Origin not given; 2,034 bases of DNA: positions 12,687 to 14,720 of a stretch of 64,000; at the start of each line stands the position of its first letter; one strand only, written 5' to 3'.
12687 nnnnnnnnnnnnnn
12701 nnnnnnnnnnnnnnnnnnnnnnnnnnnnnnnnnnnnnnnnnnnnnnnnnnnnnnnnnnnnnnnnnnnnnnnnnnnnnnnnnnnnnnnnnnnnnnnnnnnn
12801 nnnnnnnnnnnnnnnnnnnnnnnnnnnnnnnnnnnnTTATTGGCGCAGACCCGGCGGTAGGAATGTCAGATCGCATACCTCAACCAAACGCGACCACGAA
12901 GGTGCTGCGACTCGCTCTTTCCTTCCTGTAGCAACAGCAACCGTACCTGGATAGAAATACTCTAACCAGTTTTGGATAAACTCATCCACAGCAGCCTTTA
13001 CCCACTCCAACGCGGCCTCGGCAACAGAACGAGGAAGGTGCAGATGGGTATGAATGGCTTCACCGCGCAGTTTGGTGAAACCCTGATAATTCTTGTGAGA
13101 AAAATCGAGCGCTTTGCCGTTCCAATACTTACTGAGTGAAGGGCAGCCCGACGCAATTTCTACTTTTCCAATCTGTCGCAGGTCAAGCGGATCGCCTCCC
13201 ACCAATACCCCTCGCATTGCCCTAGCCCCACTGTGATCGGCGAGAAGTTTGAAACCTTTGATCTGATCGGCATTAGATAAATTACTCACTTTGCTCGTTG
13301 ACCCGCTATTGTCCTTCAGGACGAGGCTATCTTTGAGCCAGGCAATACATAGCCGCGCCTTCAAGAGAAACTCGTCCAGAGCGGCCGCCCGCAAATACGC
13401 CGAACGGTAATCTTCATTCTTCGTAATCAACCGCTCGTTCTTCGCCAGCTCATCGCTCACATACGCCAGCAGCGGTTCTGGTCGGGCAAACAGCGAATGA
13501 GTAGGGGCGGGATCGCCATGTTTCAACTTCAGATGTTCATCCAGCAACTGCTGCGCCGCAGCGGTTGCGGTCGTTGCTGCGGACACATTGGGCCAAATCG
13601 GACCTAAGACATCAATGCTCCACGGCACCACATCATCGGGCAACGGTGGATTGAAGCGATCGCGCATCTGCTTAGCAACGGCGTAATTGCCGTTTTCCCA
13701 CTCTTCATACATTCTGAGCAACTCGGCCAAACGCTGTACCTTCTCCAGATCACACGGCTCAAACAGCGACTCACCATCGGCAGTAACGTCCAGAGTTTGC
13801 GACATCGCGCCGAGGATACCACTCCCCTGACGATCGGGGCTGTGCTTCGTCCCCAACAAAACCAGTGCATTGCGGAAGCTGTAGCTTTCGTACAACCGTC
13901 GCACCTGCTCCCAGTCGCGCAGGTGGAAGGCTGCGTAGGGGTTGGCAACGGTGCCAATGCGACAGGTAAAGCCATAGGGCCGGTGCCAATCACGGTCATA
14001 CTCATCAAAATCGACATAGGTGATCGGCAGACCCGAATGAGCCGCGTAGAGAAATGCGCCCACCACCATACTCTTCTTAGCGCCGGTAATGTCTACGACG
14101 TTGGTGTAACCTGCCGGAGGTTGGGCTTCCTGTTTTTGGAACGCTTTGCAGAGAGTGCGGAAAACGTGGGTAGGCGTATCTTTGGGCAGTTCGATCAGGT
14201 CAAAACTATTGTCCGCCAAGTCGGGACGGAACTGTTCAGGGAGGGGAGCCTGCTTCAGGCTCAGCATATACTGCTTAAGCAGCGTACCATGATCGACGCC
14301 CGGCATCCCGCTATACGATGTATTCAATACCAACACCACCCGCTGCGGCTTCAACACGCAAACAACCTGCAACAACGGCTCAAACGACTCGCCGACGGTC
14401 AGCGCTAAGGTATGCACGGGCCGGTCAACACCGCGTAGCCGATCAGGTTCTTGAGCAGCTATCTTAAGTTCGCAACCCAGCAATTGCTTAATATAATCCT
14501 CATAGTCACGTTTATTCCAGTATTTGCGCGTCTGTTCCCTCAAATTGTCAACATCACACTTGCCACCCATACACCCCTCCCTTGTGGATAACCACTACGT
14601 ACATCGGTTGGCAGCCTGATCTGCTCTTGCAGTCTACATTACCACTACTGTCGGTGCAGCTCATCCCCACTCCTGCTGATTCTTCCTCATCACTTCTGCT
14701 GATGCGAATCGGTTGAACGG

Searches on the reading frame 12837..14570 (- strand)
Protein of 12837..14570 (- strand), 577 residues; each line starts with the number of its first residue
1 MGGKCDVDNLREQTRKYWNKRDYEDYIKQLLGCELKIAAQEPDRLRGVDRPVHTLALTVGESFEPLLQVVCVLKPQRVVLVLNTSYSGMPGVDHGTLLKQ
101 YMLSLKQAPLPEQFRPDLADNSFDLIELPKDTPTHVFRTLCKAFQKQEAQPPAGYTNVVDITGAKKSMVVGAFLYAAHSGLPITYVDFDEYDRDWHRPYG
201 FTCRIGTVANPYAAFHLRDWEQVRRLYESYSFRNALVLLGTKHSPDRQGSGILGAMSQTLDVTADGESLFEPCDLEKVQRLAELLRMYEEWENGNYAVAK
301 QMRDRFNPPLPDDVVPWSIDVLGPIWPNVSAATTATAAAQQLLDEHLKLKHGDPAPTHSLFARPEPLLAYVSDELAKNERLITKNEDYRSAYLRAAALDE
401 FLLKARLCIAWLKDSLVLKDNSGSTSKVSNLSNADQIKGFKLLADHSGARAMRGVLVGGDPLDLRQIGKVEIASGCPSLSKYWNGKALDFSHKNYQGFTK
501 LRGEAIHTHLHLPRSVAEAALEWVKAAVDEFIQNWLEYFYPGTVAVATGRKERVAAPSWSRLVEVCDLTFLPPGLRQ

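Call 6: search_protein_families(library=ncbifam, proteins=[window:12837-14570:-], max_evalue=0.01)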
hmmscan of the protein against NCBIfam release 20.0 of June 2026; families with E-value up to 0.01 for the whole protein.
window:12837-14570:- (577 aa): 1 family
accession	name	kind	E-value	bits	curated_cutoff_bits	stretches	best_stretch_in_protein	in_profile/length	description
TIGR02710.1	TIGR02710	equivalog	0.00053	19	83.9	1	137-235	56-149/384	TIGR02710 family CRISPR-associated CARF protein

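Call 8: search_protein_families(library=pfam, proteins=[window:12837-14570:-], max_evalue=1)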
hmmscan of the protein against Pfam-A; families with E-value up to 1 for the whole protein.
window:12837-14570:- (577 aa): 0 families

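Call 10: search_protein_families(library=padloc, proteins=[window:12837-14570:-], max_evalue=1)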
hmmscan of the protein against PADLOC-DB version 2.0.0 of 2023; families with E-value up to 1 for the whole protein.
window:12837-14570:- (577 aa): 21 families
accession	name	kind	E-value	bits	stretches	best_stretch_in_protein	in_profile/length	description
PDLC01809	CARF1--CARF_HEPN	-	7.3e-226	749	1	5-577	1-496/496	-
PDLC01031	Csx1/Csm6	-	5.8e-82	274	1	52-569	2-356/357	CARF+HEPN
PDLC01360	Csx1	-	1.1e-17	62.2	1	64-241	1-150/365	CAS-III; associated_signaling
PDLC01801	CARF1--CARF_HEPN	-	1.6e-14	51.6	1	50-235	22-181/441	-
PDLC01818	CARF1--CARF_HEPN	-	3e-14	51.5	1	52-237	77-240/419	-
PDLC01639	Csx1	-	1.3e-11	42.2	1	127-254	45-163/361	CAS-III; associated_signaling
PDLC01796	CARF1--CARF_HEPN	-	1e-10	39.4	1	54-178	3-122/401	-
PDLC01798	CARF1--CARF_HEPN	-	5.5e-10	36.8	1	53-239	2-166/396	-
PDLC01799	CARF1--CARF_HEPN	-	4.8e-08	30.4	1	125-235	98-208/454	-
PDLC01819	CARF1--CARF_HEPN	-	8.5e-07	25.8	1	132-237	120-222/475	-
PDLC01168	CARF_2M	-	1.2e-05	23.2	1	158-194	156-190/200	"CARF, 2 TMs"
PDLC01813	CARF1--CARF_HEPN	-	3.4e-05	21.2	2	153-237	81-165/421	-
PDLC01802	CARF1--CARF_HEPN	-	0.00011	19.1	1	121-301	56-197/388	-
PDLC01897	CARF4--CARF_PDDEXK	-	0.00013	19.4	1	155-188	94-127/369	-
PDLC01315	Csx1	-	0.00013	19.2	1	156-312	64-178/329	CAS-III; associated_signaling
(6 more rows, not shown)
